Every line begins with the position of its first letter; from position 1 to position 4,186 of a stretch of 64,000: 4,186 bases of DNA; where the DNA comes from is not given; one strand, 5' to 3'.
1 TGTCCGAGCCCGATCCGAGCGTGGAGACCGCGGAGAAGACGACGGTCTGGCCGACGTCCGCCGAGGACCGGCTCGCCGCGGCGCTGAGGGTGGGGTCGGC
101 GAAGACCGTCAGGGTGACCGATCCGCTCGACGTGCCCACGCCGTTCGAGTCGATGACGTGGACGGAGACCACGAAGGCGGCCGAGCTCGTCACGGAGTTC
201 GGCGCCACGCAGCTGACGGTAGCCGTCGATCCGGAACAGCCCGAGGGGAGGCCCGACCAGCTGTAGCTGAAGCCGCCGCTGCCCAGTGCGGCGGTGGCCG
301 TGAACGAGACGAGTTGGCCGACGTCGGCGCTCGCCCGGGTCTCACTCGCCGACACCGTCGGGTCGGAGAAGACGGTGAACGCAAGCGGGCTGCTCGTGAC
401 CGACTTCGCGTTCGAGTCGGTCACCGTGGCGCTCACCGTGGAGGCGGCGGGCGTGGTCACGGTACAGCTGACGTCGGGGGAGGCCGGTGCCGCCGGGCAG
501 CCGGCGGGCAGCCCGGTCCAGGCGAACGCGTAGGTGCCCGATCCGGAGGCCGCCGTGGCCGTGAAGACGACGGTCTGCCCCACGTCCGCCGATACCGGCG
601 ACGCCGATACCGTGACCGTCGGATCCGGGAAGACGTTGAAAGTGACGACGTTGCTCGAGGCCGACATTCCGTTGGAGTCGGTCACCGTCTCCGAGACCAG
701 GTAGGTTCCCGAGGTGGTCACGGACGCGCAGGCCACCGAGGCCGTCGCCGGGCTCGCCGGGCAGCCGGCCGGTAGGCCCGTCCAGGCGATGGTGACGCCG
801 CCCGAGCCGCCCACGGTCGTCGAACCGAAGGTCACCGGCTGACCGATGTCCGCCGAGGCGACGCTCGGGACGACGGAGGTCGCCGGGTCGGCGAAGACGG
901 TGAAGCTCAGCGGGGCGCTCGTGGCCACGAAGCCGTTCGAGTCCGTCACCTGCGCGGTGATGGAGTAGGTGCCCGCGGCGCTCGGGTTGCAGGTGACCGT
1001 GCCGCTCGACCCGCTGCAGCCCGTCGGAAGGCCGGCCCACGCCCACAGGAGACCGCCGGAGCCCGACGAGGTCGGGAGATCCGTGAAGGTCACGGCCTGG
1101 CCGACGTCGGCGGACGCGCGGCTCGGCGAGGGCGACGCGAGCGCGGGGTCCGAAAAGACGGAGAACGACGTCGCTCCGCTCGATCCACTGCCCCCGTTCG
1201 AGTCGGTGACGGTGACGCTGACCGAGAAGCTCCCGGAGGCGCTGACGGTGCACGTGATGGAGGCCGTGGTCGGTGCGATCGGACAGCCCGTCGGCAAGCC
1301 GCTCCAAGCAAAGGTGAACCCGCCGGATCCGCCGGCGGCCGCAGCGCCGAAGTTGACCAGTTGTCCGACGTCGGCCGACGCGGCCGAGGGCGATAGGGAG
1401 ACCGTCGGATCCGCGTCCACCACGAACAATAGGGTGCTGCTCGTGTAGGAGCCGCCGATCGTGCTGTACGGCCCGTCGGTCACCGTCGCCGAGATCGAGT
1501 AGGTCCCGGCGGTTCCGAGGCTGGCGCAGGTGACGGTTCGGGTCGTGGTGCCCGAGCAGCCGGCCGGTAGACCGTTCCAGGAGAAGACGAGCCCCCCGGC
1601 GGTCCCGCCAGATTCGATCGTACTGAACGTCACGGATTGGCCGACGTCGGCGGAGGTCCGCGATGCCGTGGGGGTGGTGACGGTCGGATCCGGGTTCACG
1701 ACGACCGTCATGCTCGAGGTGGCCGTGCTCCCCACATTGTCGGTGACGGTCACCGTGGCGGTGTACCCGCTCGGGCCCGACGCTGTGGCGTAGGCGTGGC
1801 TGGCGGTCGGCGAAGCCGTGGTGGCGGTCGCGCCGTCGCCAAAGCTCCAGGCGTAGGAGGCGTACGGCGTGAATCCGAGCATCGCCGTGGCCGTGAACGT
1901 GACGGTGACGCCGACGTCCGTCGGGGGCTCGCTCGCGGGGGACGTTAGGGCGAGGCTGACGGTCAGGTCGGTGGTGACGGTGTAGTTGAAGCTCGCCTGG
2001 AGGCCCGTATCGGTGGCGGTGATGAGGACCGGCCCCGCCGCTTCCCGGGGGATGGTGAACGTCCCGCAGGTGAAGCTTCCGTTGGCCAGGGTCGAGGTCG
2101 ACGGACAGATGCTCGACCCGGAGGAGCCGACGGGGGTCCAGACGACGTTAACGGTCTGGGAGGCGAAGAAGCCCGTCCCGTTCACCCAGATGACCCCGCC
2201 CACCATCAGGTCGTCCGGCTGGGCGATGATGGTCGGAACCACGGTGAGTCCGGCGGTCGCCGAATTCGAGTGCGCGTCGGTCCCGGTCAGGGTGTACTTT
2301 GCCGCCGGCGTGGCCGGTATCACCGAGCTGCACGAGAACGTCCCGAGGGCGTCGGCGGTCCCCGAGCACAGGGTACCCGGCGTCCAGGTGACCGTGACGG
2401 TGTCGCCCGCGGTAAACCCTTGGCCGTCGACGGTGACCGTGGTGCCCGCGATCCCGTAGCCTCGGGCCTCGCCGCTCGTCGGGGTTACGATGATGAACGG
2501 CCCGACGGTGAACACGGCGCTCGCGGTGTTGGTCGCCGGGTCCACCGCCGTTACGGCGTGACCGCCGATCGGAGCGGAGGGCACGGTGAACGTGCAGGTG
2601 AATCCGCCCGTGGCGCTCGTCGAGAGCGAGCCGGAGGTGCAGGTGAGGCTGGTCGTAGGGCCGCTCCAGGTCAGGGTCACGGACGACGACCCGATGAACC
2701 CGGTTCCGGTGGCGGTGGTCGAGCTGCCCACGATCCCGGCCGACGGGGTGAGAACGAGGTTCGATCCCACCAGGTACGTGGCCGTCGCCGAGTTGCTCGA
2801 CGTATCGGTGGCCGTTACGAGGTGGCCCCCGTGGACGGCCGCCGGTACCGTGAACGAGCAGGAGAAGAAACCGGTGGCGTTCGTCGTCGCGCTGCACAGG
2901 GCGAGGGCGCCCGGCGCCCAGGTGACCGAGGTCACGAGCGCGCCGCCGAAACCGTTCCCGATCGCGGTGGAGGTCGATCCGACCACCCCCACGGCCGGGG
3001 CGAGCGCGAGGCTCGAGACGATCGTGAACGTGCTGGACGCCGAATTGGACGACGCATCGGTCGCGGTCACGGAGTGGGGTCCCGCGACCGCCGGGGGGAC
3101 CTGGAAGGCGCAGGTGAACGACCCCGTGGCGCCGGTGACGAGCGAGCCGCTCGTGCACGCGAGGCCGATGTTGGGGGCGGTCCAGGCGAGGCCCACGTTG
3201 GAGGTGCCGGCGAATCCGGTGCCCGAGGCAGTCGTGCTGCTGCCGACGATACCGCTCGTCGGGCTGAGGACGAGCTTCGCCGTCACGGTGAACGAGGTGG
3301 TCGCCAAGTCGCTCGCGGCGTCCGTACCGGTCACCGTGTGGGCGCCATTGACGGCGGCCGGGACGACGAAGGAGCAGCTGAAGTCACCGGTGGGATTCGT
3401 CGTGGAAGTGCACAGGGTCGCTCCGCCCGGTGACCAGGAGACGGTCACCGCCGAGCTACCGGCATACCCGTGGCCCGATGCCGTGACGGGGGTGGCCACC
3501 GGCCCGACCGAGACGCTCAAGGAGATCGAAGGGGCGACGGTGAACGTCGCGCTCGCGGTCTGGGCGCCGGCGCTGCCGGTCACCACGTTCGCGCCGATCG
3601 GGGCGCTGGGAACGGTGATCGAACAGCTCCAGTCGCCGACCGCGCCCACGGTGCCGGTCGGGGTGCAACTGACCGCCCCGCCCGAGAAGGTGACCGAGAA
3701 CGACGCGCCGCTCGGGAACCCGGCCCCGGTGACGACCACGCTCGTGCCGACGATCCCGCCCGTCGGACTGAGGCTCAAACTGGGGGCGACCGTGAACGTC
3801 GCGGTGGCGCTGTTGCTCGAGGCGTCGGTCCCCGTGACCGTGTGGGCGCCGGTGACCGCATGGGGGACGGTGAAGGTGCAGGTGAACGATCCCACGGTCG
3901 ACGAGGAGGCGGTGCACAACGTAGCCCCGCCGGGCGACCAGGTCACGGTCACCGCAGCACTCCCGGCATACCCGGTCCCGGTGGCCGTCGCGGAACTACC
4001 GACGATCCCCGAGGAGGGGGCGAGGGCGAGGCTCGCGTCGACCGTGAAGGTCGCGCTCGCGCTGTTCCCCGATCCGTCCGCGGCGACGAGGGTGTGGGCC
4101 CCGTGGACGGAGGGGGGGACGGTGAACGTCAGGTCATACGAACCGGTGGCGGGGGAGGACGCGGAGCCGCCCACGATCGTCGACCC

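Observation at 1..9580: Giant (>3,190 aa) surface protein missing from the ORF track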

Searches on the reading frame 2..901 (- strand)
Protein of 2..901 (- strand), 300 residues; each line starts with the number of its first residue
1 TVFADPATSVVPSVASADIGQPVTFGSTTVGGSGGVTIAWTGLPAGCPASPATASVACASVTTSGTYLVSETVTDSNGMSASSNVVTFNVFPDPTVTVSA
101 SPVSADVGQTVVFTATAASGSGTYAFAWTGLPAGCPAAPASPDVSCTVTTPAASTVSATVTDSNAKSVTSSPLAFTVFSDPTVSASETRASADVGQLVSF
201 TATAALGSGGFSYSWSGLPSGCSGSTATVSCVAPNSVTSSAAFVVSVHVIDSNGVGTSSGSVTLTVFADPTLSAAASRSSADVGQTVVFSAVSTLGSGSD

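Call 92: find_related_loci(query=window:2-901:-, collection=metagenome_contigs, flank=10000)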
Query window:2-901:- (300 aa) in metagenome_contigs; peptide patterns used: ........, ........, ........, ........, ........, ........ (x = any residue, [..] = any of these).
383 stretches matched a pattern; 15 encode a relative of the query (tblastn E <= 1e-3); 15 distinct loci.
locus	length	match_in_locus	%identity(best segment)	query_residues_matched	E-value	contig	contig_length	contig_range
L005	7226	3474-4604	43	1-298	8e-50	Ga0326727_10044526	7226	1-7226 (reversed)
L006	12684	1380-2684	41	1-300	1e-42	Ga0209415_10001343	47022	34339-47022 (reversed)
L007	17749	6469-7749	42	1-292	8e-40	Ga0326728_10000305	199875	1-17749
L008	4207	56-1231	40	2-300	7e-35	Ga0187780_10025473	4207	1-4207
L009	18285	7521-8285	40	1-300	5e-31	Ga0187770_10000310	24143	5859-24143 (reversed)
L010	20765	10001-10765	40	1-300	5e-31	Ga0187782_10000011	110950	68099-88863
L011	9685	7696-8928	38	1-299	2e-29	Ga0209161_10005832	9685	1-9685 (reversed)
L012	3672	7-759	37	13-299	3e-29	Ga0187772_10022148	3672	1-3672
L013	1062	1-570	42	1-300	6e-25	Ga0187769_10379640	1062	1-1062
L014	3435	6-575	34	6-266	1e-16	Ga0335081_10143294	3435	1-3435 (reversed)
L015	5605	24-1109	35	15-297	4e-16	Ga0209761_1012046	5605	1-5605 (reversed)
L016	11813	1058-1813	29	15-293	6e-6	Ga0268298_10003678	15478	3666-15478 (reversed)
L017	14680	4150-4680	29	19-221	1e-6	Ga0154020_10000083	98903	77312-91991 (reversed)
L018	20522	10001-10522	32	51-228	2e-5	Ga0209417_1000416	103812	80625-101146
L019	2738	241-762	32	51-228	2e-5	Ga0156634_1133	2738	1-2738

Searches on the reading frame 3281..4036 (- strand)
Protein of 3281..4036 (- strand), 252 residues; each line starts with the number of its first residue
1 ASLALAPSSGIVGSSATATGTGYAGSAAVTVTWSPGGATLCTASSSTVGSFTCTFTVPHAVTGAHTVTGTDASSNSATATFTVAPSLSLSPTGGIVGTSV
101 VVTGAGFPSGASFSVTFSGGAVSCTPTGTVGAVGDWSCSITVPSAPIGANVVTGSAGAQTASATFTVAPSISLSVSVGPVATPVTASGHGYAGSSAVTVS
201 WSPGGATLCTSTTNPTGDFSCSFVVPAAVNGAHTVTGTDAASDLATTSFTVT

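Call 63: predict_structure(alignment_id=A3)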
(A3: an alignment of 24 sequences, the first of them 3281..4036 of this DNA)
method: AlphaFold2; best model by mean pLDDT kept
length: 252 residues; sequences in the alignment: 24
mean_pLDDT: 96.4   pTM: 0.83
mean pLDDT of the five models: 96.4, 96.4, 96.4, 96.2, 95.8
residues with pLDDT >= 90: 240; 70-90: 12; 50-70: 0; < 50: 0
segments of 3 or more residues with pLDDT < 50: none
pLDDT, mean of each block of 10 residues (from residue 1): 98 98 97 94 97 97 98 97 98 97 97 93 92 96 95 96 98 98 98 97 94 97 97 98 97 97
secondary structure, 60 per line:
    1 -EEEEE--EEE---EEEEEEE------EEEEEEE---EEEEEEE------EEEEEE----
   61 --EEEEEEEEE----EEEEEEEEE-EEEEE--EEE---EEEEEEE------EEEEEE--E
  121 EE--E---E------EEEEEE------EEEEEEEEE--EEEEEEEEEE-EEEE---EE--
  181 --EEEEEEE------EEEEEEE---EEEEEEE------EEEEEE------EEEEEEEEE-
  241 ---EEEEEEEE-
elements in order: E2-6 E9-11 E15-21 E28-34 E38-44 E51-56 E63-71 E76-84 E86-90 E93-95 E99-105 E112-117 E120-122 E136-141 E148-156 E159-168 E170-173 E183-189 E196-202 E206-212 E219-224 E231-239 E244-251

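Call 69: fold_search(model_id=the predicted structure, library=pdb)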
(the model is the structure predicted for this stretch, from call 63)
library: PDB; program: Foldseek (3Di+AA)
matches with E <= 10: 1865; with E <= 0.001: 278
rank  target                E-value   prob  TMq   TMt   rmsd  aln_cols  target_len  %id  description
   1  7som_D                1.9e-09  1.00  0.22  0.06  15.4       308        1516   15  Ciliary C2 central pair apparatus isolated from Chlamydomonas reinhardtii (released 2022-04-13)
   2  6xi3                  3.5e-09  1.00  0.30  0.22  14.6       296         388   19  Crystal structure of tetra-tandem repeat in extending region of large adhesion protein (released 2020-10-14)
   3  2yn3_C                6.7e-09  1.00  0.30  0.28  12.3       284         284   20  Structural insight into the giant calcium-binding adhesin SiiE: implications for the adhesion of Salmonella enterica t (released 2013-04-03)
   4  2yn3_A                7.7e-09  1.00  0.31  0.29  12.1       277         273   20  Structural insight into the giant calcium-binding adhesin SiiE: implications for the adhesion of Salmonella enterica t (released 2013-04-03)
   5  9ijj_C                1.6e-08  1.00  0.24  0.09  15.6       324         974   14  In situ structure of the central apparatus in mouse sperm axoneme. (released 2025-06-04)
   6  7sqc_F1               2.4e-08  1.00  0.23  0.14  15.6       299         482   15  Ciliary C1 central pair apparatus isolated from Chlamydomonas reinhardtii (released 2022-04-13)
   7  7q60                  3.0e-08  1.00  0.26  0.08  16.7       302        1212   14  Structure of TEV cleaved A2ML1 (A2ML1-TE) (released 2022-04-20)
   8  7sqc_F0               3.3e-08  1.00  0.23  0.20  15.1       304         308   14  Ciliary C1 central pair apparatus isolated from Chlamydomonas reinhardtii (released 2022-04-13)
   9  7c7u_B                5.5e-08  1.00  0.24  0.13  16.2       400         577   14  Biofilm associated protein - BSP domain (released 2021-05-12)
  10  7q62_A                8.9e-08  1.00  0.29  0.09  14.9       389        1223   10  Structure of TEV cleaved A2ML1 dimer (A2ML1-TT dimer) (released 2022-04-20)
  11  7c7u_A                9.3e-08  1.00  0.24  0.13  16.3       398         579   14  Biofilm associated protein - BSP domain (released 2021-05-12)
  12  7sqc_O0               1.3e-07  1.00  0.22  0.07  16.7       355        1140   12  Ciliary C1 central pair apparatus isolated from Chlamydomonas reinhardtii (released 2022-04-13)
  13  9rcu_A                1.4e-07  1.00  0.28  0.26  14.5       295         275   12  Cardioderma bat coronavirus 2B receptor binding domain in complex with human CEACAM6 (released 2026-04-08)
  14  9ijj_O                1.4e-07  1.00  0.22  0.07  19.0       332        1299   10  In situ structure of the central apparatus in mouse sperm axoneme. (released 2025-06-04)
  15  7q61_A                1.5e-07  1.00  0.25  0.08  16.8       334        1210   11  Structure of TEV conjugated A2ML1 (A2ML1-TC) (released 2022-04-20)
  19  5irb_B                2.1e-07  1.00  0.21  0.18  20.0       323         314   19  Structural insight into host cell surface retention of a 1.5-MDa bacterial ice-binding adhesin (released 2017-07-19)
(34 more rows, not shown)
